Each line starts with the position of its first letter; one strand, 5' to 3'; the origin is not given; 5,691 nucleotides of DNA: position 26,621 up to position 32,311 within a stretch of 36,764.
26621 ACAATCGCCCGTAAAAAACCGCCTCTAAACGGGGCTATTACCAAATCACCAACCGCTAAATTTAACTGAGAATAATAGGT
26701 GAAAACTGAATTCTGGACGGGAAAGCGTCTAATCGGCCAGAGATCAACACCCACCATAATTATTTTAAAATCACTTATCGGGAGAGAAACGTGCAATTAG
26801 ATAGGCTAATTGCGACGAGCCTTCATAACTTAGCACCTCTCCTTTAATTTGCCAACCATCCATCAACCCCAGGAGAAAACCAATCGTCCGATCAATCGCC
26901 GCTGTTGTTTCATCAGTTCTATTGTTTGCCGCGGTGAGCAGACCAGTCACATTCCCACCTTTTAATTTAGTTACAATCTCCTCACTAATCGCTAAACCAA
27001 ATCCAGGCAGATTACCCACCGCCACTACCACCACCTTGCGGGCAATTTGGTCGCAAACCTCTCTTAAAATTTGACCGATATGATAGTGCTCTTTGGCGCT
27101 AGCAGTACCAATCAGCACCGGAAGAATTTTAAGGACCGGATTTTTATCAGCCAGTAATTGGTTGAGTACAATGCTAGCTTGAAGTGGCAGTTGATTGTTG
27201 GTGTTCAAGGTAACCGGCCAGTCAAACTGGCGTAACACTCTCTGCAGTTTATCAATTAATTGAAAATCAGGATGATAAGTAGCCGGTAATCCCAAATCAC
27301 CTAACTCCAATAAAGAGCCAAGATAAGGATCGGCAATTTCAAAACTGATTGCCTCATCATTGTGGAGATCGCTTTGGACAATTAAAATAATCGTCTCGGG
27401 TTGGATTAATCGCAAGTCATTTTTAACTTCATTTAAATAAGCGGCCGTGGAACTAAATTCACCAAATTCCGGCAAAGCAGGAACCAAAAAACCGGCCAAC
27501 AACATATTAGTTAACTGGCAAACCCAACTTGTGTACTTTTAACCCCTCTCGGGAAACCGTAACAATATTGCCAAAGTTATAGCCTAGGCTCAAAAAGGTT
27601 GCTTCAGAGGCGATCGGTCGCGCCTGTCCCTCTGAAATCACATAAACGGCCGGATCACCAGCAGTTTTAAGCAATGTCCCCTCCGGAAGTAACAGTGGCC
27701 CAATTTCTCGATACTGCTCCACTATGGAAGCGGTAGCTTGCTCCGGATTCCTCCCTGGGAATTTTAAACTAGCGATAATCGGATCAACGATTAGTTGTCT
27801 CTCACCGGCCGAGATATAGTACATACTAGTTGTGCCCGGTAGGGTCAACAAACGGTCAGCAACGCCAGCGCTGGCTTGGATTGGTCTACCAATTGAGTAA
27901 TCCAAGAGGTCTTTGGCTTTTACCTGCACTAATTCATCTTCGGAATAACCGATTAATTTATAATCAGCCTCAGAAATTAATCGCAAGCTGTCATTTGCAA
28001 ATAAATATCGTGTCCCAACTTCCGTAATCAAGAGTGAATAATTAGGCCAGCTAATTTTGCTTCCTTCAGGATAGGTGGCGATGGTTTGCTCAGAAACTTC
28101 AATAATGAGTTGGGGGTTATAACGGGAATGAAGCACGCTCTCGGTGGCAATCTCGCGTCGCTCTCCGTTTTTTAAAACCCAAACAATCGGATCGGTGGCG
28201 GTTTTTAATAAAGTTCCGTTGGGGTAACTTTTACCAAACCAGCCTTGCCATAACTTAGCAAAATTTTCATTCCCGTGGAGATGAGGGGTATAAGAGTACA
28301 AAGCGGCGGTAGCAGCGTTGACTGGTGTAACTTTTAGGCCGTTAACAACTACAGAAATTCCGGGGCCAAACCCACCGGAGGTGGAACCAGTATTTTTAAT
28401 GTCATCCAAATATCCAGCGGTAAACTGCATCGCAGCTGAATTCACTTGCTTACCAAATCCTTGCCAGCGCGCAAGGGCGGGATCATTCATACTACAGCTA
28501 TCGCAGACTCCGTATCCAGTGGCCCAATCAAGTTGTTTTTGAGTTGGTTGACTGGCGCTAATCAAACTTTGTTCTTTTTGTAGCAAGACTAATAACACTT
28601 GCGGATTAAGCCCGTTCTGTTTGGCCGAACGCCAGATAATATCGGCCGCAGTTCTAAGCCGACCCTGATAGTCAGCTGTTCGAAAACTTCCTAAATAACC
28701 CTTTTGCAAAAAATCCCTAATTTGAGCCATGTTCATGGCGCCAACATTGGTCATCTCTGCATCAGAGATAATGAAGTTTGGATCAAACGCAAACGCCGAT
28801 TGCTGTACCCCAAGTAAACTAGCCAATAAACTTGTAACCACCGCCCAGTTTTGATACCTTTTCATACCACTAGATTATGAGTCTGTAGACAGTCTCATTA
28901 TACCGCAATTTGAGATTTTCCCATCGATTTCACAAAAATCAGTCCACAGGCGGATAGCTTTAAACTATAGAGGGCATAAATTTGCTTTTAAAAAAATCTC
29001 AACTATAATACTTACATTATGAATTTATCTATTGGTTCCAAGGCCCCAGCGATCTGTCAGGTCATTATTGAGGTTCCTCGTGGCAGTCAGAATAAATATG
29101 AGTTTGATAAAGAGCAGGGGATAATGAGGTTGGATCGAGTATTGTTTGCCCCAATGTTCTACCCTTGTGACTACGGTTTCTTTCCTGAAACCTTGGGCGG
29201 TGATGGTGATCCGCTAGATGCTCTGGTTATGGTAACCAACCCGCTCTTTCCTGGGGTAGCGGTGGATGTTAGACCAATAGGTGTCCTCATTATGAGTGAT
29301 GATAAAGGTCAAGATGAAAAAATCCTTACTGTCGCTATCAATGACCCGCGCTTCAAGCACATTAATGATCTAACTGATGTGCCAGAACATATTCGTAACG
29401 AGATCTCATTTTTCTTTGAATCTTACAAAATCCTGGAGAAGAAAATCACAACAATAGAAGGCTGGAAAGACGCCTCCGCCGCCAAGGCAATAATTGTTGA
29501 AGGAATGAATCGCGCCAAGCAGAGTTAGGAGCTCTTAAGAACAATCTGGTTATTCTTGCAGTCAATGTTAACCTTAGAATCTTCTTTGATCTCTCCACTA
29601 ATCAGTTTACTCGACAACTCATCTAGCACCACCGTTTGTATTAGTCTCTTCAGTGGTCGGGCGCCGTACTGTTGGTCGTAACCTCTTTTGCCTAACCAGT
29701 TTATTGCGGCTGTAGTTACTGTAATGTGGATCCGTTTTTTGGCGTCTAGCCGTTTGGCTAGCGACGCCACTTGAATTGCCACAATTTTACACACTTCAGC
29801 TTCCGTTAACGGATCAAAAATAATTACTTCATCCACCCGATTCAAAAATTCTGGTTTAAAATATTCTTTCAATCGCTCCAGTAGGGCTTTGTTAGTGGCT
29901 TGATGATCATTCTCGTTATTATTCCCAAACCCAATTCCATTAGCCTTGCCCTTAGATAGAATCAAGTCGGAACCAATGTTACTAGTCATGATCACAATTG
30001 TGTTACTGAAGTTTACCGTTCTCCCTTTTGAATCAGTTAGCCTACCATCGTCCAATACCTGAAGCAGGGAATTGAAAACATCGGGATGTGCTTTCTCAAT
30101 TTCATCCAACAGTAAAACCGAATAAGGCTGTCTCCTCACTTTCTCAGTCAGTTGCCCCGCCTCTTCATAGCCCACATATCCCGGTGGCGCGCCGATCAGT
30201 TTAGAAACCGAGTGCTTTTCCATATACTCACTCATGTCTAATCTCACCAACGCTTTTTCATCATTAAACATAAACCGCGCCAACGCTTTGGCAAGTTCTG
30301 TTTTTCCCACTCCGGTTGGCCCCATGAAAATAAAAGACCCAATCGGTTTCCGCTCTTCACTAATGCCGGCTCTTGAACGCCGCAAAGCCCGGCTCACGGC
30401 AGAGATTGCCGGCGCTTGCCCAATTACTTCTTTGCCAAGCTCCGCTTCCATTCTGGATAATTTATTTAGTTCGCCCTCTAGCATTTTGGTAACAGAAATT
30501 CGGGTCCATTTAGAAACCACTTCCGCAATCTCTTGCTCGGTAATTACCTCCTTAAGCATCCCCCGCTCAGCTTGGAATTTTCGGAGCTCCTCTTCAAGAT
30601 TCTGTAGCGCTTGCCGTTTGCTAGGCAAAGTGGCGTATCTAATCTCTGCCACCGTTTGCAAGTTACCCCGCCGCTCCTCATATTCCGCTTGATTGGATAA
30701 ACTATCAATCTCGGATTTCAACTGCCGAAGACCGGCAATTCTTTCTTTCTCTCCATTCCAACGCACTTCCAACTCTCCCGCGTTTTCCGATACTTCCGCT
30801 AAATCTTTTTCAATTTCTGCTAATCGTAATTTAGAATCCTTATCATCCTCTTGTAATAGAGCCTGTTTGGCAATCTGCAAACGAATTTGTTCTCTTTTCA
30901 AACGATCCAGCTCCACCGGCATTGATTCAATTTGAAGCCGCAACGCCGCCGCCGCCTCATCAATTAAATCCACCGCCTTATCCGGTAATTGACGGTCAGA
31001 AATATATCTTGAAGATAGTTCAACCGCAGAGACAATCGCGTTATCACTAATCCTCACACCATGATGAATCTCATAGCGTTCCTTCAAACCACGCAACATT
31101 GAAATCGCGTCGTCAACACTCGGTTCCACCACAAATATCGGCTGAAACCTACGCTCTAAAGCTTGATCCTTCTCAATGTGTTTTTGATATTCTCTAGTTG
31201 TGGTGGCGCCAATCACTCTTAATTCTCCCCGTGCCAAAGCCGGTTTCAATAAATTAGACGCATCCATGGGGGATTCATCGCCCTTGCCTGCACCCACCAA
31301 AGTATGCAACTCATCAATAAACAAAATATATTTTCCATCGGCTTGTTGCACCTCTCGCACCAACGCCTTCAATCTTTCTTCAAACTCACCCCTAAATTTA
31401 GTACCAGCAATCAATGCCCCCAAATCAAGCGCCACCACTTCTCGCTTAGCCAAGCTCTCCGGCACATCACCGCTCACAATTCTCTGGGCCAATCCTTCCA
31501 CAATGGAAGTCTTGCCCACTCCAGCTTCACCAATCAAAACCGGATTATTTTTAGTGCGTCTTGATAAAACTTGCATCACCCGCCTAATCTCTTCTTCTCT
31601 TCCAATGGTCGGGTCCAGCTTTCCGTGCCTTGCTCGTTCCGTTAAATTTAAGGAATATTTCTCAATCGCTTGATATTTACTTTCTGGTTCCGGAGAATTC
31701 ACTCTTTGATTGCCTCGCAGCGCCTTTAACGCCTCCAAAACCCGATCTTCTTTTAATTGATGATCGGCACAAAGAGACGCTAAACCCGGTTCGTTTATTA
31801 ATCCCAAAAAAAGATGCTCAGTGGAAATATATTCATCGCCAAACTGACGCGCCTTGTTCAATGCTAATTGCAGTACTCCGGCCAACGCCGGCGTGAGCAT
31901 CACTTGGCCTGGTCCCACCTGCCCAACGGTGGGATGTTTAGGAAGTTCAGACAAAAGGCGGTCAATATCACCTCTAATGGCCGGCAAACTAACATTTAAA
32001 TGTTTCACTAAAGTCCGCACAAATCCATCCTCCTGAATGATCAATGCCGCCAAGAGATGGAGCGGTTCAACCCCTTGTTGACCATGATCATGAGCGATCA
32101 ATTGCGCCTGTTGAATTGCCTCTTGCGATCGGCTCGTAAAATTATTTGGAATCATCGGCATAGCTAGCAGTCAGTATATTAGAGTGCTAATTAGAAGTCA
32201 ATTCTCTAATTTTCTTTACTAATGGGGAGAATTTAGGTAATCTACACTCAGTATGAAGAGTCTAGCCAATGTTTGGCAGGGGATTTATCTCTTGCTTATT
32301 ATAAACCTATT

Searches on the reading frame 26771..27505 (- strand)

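Call 61: search_protein_families(library=pfam, proteins=[window:26771-27505:-])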
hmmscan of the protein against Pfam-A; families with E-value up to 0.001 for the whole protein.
window:26771-27505:- (244 aa): 1 family
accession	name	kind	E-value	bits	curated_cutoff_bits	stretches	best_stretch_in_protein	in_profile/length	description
PF02900.23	LigB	-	0.0007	19.2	26.3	0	121-236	131-267/269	Catalytic LigB subunit of aromatic ring-opening dioxygenase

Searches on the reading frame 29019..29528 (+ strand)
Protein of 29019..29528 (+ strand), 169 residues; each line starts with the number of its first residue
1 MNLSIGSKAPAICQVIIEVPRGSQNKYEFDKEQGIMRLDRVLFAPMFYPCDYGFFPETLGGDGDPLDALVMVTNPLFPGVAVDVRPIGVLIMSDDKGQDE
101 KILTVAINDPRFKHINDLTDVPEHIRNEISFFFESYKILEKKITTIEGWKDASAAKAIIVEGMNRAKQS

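Call 61: search_protein_families(library=pfam, proteins=[window:29019-29528:+])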
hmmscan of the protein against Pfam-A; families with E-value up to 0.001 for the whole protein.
window:29019-29528:+ (169 aa): 1 family
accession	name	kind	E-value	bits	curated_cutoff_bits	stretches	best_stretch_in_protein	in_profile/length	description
PF00719.24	Pyrophosphatase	-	1.1e-58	197.9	23.5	1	15-166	1-152/153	Inorganic pyrophosphatase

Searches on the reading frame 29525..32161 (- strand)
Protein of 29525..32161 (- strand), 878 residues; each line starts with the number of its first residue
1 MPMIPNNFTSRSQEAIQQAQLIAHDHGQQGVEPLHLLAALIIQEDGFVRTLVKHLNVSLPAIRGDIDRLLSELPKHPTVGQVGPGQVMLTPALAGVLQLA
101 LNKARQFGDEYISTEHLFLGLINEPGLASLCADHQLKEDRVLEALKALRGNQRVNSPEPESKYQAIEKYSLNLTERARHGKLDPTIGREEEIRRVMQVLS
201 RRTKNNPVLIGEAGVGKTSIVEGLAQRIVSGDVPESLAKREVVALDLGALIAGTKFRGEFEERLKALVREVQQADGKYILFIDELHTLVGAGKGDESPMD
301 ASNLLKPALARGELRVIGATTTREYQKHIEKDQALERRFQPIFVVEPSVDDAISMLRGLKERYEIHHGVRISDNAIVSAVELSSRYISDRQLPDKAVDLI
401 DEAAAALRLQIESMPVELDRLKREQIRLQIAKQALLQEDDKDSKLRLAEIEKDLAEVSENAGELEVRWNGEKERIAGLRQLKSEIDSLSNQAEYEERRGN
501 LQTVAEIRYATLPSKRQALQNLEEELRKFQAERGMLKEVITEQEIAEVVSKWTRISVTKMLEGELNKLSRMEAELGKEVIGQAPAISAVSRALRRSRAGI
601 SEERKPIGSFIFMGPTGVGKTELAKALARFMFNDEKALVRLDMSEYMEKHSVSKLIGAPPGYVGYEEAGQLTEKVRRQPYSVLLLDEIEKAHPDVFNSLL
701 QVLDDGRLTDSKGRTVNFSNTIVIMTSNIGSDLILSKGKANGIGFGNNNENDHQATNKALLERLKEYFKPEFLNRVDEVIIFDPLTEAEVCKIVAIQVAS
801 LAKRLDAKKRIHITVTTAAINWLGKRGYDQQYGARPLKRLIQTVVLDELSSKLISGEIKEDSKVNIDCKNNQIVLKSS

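Call 61: search_protein_families(library=pfam, proteins=[window:29525-32161:-])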
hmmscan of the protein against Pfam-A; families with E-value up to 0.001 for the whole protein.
window:29525-32161:- (878 aa): 33 families (the best 25 are shown)
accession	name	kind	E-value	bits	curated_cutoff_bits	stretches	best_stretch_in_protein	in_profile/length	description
PF07724.20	AAA_2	-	8.8e-71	237.7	27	1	605-779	1-166/166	AAA domain (Cdc48 subfamily)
PF17871.7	AAA_lid_9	-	8.6e-34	116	22.8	1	348-449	1-102/104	AAA lid domain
PF00004.35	AAA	-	3.2e-26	92.8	21.2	2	208-344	2-128/131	ATPase family associated with various cellular activities (AAA)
PF10431.15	ClpB_D2-small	-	8.4e-24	83.9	21.9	1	785-866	1-81/81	C-terminal, D2-small domain, of ClpB protein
PF07728.20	AAA_5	-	5.4e-21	75.5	22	1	610-731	2-125/139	AAA domain (dynein-related subfamily)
PF02861.25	Clp_N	-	1.2e-18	67.4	20.7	2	102-150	3-53/53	Clp amino terminal domain, pathogenicity island component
PF00158.32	Sigma54_activat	-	1.9e-11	44.4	20.2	1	609-726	24-140/168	Sigma-54 interaction domain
PF13401.12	AAA_22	-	5.8e-11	43.3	27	1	608-705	6-110/130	AAA domain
PF13191.12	AAA_16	-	2.9e-10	41.4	32.6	1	186-237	3-73/167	AAA ATPase domain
PF01637.24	ATPase_2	-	4.6e-07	30.3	33.2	0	188-321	4-155/225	ATPase domain predominantly from Archaea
PF13173.12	AAA_14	-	8.9e-07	29.4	27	0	611-706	6-88/129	AAA domain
PF05621.17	TniB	-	2.5e-06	27.5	22.4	0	191-344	22-184/189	Bacterial TniB protein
PF20720.3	nSTAND3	-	3.2e-06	27.3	27.2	0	611-650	21-60/155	Novel STAND NTPase 3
PF23569.1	NBD_SMAX1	-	1.1e-05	25.6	27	1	189-287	16-117/212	SMAX1 nucleotide binding domain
PF12775.13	AAA_7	-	1.1e-05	25.5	25.8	0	610-656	36-82/181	P-loop containing dynein motor region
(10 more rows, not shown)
